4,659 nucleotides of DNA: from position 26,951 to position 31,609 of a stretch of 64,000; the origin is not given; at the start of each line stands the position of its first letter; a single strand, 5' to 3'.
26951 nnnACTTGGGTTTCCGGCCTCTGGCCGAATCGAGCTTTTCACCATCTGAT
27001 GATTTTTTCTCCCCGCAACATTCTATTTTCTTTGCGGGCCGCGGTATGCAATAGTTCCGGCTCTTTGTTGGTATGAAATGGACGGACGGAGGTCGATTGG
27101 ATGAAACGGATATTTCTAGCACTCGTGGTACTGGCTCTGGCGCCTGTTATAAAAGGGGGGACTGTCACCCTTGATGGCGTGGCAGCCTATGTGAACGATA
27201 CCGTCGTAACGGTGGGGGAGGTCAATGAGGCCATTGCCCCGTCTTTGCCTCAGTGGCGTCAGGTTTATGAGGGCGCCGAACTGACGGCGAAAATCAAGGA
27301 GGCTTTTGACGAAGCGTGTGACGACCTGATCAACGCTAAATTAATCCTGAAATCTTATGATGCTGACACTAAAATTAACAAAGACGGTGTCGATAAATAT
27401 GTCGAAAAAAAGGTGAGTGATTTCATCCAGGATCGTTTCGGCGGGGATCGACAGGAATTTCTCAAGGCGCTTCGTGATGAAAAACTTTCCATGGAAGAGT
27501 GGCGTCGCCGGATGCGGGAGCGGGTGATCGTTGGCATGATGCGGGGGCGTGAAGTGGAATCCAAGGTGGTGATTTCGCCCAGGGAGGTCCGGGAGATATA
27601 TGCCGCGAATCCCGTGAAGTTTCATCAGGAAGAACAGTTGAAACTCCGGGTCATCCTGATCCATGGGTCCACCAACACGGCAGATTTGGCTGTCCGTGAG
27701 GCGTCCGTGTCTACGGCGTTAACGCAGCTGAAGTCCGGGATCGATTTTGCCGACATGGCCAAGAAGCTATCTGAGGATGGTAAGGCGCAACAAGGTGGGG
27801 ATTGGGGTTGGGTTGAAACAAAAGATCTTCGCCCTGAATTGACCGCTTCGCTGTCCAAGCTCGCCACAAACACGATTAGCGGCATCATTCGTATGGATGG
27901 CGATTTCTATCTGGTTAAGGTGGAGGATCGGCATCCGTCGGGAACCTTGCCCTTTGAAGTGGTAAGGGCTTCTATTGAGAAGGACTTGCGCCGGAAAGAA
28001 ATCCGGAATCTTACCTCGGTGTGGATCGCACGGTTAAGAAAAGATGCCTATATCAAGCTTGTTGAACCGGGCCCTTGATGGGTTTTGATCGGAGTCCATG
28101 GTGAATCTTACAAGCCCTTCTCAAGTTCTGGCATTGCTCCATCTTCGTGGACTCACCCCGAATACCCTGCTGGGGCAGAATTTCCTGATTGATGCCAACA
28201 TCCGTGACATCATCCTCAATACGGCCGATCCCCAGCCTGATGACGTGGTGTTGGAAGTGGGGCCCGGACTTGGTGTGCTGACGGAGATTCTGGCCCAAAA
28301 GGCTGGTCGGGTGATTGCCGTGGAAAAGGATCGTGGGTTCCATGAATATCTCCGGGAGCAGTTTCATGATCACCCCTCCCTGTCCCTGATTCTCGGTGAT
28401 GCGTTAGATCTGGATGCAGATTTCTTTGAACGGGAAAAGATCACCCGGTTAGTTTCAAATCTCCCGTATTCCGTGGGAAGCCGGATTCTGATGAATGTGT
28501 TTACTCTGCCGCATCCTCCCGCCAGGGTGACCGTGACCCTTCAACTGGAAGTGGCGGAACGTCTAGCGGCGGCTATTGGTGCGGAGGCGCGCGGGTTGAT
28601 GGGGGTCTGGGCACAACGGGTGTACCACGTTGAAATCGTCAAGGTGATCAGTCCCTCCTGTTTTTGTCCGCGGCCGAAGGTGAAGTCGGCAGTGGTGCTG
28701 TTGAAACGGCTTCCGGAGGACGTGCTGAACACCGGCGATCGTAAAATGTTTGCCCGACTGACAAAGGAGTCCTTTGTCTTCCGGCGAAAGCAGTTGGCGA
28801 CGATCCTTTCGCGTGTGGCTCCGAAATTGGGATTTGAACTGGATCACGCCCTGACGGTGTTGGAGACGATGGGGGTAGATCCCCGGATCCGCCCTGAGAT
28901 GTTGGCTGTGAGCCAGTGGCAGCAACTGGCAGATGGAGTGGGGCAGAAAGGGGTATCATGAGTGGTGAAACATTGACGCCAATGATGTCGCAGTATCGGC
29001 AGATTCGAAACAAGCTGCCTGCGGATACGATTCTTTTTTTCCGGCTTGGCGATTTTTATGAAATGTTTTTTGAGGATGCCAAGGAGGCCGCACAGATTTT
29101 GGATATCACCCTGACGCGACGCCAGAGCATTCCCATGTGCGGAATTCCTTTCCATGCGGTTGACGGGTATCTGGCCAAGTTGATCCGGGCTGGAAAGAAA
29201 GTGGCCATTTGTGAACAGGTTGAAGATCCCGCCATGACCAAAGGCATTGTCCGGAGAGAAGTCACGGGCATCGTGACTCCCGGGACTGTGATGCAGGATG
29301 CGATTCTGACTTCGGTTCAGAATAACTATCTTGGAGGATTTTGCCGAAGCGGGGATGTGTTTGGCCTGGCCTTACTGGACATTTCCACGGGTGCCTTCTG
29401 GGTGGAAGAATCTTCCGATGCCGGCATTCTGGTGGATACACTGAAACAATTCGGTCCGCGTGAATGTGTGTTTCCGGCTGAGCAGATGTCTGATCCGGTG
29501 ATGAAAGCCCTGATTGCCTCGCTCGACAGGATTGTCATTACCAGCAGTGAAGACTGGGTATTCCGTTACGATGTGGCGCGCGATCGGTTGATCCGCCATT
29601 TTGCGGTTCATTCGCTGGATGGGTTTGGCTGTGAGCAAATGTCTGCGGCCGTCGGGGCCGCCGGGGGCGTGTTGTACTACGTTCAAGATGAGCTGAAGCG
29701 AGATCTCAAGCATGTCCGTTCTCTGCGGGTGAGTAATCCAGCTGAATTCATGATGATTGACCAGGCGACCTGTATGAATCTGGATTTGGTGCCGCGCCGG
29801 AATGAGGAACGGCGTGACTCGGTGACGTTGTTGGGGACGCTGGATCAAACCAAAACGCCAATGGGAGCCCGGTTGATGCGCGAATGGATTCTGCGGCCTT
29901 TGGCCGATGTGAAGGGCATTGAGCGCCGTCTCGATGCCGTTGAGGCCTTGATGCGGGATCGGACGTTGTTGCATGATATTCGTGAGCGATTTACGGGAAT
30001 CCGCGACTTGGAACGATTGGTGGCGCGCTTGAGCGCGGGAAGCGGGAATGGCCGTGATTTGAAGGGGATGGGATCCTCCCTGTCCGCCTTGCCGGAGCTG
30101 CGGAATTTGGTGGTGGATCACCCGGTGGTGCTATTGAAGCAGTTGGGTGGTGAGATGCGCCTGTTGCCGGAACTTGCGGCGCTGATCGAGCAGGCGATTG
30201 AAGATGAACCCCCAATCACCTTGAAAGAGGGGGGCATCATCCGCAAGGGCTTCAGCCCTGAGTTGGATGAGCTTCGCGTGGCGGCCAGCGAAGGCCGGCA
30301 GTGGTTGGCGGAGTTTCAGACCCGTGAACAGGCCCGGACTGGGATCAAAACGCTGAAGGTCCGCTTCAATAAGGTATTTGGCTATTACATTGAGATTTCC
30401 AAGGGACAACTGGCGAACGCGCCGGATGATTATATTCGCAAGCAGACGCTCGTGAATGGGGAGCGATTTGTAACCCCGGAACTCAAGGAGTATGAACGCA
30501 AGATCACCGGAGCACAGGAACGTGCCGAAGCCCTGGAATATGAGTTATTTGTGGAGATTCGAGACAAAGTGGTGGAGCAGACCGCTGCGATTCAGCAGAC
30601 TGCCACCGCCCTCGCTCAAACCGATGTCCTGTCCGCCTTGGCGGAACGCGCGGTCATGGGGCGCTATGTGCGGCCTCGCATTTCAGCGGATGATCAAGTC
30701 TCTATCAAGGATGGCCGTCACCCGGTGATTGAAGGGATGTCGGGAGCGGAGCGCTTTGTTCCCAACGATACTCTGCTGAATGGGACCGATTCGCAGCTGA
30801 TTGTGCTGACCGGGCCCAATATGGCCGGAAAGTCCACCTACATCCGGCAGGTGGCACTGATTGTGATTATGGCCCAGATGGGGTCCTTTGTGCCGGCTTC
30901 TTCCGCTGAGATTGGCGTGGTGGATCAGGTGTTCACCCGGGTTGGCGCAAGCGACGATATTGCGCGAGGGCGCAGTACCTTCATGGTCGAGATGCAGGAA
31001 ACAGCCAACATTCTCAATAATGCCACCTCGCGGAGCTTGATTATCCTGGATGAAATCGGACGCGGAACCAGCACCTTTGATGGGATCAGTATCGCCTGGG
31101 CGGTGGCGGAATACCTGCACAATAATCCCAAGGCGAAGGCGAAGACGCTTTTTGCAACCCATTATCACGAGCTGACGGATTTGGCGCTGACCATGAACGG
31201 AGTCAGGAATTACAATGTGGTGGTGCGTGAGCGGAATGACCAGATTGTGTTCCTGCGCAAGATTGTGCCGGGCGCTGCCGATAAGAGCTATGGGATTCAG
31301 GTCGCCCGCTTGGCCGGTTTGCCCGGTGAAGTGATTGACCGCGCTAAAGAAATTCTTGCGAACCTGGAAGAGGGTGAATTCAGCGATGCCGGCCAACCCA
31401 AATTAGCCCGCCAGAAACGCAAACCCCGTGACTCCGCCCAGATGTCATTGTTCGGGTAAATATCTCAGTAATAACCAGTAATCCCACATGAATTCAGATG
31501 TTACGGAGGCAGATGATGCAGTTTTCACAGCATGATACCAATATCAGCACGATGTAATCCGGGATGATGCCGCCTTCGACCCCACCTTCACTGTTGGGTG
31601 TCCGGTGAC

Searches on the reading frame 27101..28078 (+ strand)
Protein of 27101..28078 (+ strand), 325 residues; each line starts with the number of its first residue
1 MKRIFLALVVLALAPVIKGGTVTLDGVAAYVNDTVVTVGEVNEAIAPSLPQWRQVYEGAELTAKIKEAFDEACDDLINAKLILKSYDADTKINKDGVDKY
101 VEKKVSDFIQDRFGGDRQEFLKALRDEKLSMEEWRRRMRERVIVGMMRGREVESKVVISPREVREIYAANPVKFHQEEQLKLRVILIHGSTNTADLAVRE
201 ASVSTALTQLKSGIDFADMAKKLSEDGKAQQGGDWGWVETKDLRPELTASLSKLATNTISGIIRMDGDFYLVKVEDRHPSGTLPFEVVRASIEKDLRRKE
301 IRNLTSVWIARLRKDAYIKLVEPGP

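Call 17: search_protein_families(library=pfam, proteins=[window:27101-28078:+], max_evalue=0.001)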
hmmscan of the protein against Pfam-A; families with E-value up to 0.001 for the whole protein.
window:27101-28078:+ (325 aa): 5 families
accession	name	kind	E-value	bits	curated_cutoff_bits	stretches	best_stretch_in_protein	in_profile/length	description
PF13145.12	Rotamase_2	-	2.4e-15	57.8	27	1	158-289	1-120/121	PPIC-type PPIASE domain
PF13616.12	Rotamase_3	-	5.1e-14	53.2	22.5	1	176-277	12-115/116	PPIC-type PPIASE domain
PF00639.27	Rotamase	-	1.9e-12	48.4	21.7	1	194-276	13-97/97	PPIC-type PPIASE domain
PF13624.11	SurA_N_3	-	1e-09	38.9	27.2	1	4-146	16-160/162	SurA-like N-terminal domain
PF05852.16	DUF848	-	0.0005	20.6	25.3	0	97-181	12-94/145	Gammaherpesvirus protein of unknown function (DUF848)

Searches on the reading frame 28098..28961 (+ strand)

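Call 18: search_protein_families(library=pfam, proteins=[window:28098-28961:+], max_evalue=0.001)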
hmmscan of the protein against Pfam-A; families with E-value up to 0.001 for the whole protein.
window:28098-28961:+ (287 aa): 3 families
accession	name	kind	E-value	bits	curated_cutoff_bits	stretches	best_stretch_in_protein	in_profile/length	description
PF00398.26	RrnaAD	-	4.5e-49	167.3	24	1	22-243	5-229/263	Ribosomal RNA adenine dimethylase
PF13649.12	Methyltransf_25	-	2.4e-05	25.4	27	1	51-112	1-62/97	Methyltransferase domain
PF08241.18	Methyltransf_11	-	0.00047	21.2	21.2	0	52-106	1-55/95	Methyltransferase domain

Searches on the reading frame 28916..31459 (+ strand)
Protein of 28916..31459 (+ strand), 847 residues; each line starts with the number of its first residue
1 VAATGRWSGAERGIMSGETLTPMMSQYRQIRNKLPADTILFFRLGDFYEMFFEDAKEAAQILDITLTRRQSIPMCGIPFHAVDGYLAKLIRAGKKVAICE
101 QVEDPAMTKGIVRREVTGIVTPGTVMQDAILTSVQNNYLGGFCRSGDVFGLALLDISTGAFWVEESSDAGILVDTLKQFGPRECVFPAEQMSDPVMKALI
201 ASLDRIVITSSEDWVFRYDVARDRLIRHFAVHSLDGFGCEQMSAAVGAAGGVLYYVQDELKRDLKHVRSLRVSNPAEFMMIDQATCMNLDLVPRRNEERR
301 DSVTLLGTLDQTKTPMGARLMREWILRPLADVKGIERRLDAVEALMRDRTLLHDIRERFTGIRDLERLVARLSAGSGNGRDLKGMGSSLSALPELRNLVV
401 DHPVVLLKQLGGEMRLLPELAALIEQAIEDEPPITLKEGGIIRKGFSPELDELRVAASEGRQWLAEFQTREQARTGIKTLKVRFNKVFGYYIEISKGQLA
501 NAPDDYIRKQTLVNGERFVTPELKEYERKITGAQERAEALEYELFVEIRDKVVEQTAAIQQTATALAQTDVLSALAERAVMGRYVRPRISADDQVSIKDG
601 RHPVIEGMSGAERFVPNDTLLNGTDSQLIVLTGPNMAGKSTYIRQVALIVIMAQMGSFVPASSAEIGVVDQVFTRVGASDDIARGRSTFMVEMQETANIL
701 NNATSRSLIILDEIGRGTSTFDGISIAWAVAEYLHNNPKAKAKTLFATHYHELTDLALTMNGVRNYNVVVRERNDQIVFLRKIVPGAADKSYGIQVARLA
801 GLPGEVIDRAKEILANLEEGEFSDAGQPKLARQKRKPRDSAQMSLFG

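Call 18: search_protein_families(library=pfam, proteins=[window:28916-31459:+], max_evalue=0.001)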
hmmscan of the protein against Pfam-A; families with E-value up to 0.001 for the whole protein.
window:28916-31459:+ (847 aa): 5 families
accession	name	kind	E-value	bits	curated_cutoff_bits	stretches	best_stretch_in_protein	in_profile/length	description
PF00488.27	MutS_V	-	3.2e-88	295.1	30.2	1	629-818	1-188/188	MutS domain V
PF05192.23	MutS_III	-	8.8e-50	170.2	34.1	1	284-576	1-194/194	MutS domain III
PF01624.25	MutS_I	-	6.9e-41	139.5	20.6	1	21-128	1-112/113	MutS domain I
PF05190.23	MutS_IV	-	3.2e-30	104.7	22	1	445-536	1-92/92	MutS family domain IV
PF05188.22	MutS_II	-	1.2e-22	81.2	25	1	137-267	1-132/133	MutS domain II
